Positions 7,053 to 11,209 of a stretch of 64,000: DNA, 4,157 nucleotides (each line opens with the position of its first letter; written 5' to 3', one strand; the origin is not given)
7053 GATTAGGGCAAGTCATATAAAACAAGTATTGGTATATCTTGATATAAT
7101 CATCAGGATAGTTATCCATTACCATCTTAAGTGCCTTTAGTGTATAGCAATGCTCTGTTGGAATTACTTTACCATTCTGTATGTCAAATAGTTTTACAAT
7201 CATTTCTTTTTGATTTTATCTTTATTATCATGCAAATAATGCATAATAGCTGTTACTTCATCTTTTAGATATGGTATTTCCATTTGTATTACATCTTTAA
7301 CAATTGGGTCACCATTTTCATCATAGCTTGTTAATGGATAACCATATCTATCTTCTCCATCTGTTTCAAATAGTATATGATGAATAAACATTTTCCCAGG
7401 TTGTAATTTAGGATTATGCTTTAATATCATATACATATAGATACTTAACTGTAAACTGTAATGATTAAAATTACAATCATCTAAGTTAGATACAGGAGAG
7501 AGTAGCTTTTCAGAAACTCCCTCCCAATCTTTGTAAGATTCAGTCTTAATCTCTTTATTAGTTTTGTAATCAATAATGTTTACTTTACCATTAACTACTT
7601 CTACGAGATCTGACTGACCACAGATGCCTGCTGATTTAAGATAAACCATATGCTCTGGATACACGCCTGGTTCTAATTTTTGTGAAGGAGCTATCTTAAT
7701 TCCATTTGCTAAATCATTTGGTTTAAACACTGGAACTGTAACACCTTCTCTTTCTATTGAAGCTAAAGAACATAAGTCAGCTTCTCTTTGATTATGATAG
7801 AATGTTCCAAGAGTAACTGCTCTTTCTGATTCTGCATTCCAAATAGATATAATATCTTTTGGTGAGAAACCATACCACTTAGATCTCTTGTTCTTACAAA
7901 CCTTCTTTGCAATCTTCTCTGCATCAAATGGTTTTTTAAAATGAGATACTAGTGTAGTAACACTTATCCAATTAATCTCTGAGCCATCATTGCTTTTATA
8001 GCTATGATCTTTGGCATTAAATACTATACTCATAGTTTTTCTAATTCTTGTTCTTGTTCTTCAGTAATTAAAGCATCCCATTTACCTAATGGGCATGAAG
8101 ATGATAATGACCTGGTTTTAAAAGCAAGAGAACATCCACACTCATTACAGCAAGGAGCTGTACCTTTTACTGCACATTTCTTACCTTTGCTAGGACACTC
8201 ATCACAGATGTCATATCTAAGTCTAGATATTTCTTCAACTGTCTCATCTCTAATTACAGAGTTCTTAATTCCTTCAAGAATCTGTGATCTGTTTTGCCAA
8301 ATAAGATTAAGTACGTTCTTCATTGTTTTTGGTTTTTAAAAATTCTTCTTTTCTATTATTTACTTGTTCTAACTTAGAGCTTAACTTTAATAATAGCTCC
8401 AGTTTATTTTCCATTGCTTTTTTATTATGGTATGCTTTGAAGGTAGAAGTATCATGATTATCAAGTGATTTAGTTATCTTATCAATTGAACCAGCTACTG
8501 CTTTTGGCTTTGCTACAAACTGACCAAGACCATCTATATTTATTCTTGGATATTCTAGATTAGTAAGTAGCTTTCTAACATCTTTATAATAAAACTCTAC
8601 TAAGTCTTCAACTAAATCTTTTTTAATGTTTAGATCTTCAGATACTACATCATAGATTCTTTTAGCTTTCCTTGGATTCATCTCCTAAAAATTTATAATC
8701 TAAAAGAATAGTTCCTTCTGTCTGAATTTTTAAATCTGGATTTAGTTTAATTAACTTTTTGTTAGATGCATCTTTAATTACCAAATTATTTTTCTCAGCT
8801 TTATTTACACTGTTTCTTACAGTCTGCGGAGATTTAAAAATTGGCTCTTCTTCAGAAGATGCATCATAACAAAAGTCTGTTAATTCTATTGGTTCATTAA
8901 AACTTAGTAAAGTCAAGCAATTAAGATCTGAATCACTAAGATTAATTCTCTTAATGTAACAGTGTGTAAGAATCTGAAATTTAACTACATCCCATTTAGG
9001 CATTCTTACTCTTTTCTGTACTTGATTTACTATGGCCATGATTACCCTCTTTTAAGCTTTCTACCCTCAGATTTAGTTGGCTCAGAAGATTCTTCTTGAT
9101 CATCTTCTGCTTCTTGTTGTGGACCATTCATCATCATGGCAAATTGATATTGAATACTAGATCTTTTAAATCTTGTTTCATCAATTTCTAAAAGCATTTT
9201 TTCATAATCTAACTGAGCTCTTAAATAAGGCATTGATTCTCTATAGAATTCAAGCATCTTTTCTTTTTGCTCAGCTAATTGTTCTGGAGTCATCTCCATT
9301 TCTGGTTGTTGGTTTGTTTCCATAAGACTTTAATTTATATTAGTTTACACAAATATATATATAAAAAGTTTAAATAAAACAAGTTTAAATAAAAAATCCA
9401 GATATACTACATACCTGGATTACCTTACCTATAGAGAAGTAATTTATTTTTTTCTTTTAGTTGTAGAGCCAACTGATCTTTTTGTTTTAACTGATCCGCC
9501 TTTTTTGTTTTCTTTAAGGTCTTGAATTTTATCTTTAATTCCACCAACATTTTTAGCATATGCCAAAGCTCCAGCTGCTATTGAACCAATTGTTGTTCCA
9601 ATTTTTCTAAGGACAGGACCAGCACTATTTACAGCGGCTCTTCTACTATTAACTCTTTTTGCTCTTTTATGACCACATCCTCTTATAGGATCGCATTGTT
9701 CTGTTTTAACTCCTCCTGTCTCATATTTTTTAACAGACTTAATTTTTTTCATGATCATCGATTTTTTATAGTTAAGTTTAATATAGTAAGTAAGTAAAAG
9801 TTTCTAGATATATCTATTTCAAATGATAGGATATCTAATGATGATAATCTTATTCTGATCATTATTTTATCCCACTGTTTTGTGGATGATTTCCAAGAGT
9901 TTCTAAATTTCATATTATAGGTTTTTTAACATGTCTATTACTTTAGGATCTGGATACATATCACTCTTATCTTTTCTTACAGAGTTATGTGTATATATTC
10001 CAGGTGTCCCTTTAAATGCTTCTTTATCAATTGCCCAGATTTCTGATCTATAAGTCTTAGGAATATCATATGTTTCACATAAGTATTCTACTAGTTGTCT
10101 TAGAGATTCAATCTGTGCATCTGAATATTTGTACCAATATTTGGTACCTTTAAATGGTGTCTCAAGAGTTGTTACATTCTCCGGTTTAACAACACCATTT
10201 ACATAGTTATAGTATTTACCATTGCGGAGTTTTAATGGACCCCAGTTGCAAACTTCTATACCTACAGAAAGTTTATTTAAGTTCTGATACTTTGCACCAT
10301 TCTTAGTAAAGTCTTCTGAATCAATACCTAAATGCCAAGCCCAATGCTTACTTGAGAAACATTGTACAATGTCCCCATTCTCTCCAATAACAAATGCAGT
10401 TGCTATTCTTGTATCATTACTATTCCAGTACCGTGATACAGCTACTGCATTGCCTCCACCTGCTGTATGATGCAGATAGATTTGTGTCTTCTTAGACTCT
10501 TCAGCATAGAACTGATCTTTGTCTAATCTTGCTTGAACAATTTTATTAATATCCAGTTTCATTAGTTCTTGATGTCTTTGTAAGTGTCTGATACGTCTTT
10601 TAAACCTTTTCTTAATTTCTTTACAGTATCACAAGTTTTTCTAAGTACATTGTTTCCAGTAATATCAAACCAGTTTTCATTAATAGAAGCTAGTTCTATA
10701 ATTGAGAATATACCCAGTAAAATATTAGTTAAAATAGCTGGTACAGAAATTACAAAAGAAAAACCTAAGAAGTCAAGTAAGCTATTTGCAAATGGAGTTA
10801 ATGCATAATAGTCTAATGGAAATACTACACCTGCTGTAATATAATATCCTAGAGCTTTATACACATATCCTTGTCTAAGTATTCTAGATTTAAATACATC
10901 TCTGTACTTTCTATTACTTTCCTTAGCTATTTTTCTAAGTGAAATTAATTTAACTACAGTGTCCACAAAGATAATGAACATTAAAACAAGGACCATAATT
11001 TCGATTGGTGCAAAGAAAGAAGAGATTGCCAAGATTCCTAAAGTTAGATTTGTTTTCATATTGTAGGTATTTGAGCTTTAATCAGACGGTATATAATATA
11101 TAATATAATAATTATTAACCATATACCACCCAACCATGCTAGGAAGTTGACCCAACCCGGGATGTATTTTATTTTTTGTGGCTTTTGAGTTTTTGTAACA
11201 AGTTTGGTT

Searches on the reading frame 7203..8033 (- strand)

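Call 49: search_protein_families(library=pfam, proteins=[window:7203-8033:-], max_evalue=0.001)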
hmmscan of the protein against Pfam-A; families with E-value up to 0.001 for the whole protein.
window:7203-8033:- (277 aa): 1 family
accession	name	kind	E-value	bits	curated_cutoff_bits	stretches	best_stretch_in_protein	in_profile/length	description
PF12705.13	PDDEXK_1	-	8.4e-06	26.3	22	1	136-226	120-197/247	PD-(D/E)XK nuclease superfamily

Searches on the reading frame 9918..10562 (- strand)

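Call 48: search_protein_families(library=pfam, proteins=[window:9918-10562:-], max_evalue=0.001)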
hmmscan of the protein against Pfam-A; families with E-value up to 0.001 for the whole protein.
window:9918-10562:- (215 aa): 1 family
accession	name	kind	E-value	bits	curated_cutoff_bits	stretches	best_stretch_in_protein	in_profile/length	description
PF01510.30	Amidase_2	-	8.5e-21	75.1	26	1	27-201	7-128/131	N-acetylmuramoyl-L-alanine amidase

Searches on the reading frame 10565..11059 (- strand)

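Call 49: search_protein_families(library=pfam, proteins=[window:10565-11059:-], max_evalue=0.001)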
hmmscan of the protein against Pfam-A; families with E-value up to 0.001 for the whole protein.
window:10565-11059:- (165 aa): 1 family
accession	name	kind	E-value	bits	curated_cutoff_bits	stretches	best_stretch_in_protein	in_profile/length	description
PF05105.17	Phage_holin_4_1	-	0.00015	22.3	22.2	1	11-133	2-99/116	Bacteriophage holin family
